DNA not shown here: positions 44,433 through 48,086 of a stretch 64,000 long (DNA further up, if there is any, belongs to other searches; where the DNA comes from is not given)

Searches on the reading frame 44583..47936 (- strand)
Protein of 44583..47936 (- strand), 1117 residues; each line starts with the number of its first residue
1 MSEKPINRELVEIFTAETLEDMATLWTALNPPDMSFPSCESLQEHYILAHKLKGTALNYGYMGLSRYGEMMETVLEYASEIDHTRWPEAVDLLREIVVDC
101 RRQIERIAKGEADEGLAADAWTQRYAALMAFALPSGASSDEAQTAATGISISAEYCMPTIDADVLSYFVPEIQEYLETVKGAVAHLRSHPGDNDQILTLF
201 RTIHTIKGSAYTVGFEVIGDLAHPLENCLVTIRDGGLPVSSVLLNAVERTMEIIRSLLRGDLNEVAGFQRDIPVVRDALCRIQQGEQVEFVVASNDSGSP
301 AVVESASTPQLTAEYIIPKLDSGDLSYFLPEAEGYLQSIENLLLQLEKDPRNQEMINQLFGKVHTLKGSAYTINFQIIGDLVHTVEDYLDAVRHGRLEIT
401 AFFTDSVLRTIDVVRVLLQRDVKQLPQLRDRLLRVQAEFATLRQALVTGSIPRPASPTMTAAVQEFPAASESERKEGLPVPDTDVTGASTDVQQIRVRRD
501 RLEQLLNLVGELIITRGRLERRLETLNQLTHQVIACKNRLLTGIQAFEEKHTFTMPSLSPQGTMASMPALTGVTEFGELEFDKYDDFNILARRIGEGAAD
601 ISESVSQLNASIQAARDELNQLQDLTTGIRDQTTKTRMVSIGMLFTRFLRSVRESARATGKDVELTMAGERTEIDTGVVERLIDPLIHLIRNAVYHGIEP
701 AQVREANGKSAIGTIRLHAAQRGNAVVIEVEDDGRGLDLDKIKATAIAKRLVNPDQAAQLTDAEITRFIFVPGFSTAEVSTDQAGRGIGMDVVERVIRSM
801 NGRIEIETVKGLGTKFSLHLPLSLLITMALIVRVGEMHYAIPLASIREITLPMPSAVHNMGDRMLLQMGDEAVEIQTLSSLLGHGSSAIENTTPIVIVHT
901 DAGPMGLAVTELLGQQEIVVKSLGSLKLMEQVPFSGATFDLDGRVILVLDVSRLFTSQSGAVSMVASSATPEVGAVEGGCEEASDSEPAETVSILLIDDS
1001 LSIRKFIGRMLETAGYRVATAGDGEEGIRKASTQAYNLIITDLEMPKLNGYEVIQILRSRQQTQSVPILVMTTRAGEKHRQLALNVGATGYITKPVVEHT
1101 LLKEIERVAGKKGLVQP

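Call 7: search_protein_families(library=pfam, proteins=[window:44583-47936:-], max_evalue=0.1)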
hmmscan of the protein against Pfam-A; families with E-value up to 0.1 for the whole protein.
window:44583-47936:- (1117 aa): 5 families
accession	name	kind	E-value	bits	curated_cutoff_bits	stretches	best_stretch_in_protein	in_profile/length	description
PF01627.28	Hpt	-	1e-35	122.2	24.6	3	164-254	2-81/84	Hpt domain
PF00072.30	Response_reg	-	1.5e-26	93.2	30.2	1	994-1105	1-110/111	Response regulator receiver domain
PF01584.24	CheW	-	1.2e-22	80.4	23.5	1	830-957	3-136/138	CheW-like domain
PF02518.31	HATPase_c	-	6.5e-17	62.4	26.4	1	684-823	4-110/111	Histidine kinase-, DNA gyrase B-, and HSP90-like ATPase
PF02895.20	H-kinase_dim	-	3e-08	34.4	23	1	493-530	2-37/68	Signal transducing histidine kinase, homodimeric domain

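Call 9: search_protein_families(library=ncbifam, proteins=[window:44583-47936:-], max_evalue=0.1)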
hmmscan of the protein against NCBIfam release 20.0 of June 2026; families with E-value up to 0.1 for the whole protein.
window:44583-47936:- (1117 aa): 125 families (the best 25 are shown)
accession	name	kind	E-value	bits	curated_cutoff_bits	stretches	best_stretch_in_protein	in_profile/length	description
NF041336.1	CheA_Halo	equivalog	1.2e-118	397.6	950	4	610-953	325-665/666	chemotaxis protein CheA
NF007835.0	PRK10547.1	equivalog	2.6e-97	327.1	793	4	619-955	323-657/670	chemotaxis protein CheA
NF011874.0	PRK15347.1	equivalog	6.4e-30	103.9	852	2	992-1109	691-810/921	two component system sensor kinase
NF008099.0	PRK10841.1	equivalog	4.9e-23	80.9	920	2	985-1106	818-937/949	two-component system sensor histidine kinase RcsC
NF008318.0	PRK11107.1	equivalog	3.9e-22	78.1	890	1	778-1110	474-786/920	two-component sensor histidine kinase BarA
NF007420.1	PRK09959.1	equivalog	1.3e-21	76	1995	2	972-1101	941-1066/1197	acid-sensing system histidine kinase EvgS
TIGR02154.1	PhoB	equivalog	1.2e-20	73.8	296.2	1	992-1108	3-119/226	phosphate regulon transcriptional regulator PhoB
NF053854.1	RespRegPhoBBctds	equivalog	3.7e-20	72.2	270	1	994-1108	1-114/225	two-component system response regulator PhoB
NF045944.1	ResRegRpaBCyano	equivalog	1.2e-19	70.6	330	1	995-1107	1-110/229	response regulator transcription factor RpaB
NF008302.0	PRK11091.1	equivalog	3.6e-19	68.5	838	2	958-1108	492-642/779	aerobic respiration two-component sensor histidine kinase ArcB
NF033120.0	vanR_FM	exception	9.5e-19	68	460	1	991-1101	3-110/231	vancomycin resistance response regulator transcription factor, VanR-F/VanR-M family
NF041733.1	resp_reg_CseB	equivalog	3.9e-18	65.7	350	1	993-1105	2-111/228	two-component system response regulator CseB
NF007005.1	PRK09468.1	equivalog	9.3e-18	64.5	331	1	991-1111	3-121/237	osmolarity response regulator transcription factor OmpR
NF007135.0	PRK09581.1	equivalog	9.4e-18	64.2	474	1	991-1106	2-117/457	PleD family two-component system response regulator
NF038297.2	hybrid_HK_HrmK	equivalog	1.1e-17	64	725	1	983-1098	482-597/607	hybrid histidine kinase/response regulator HrmK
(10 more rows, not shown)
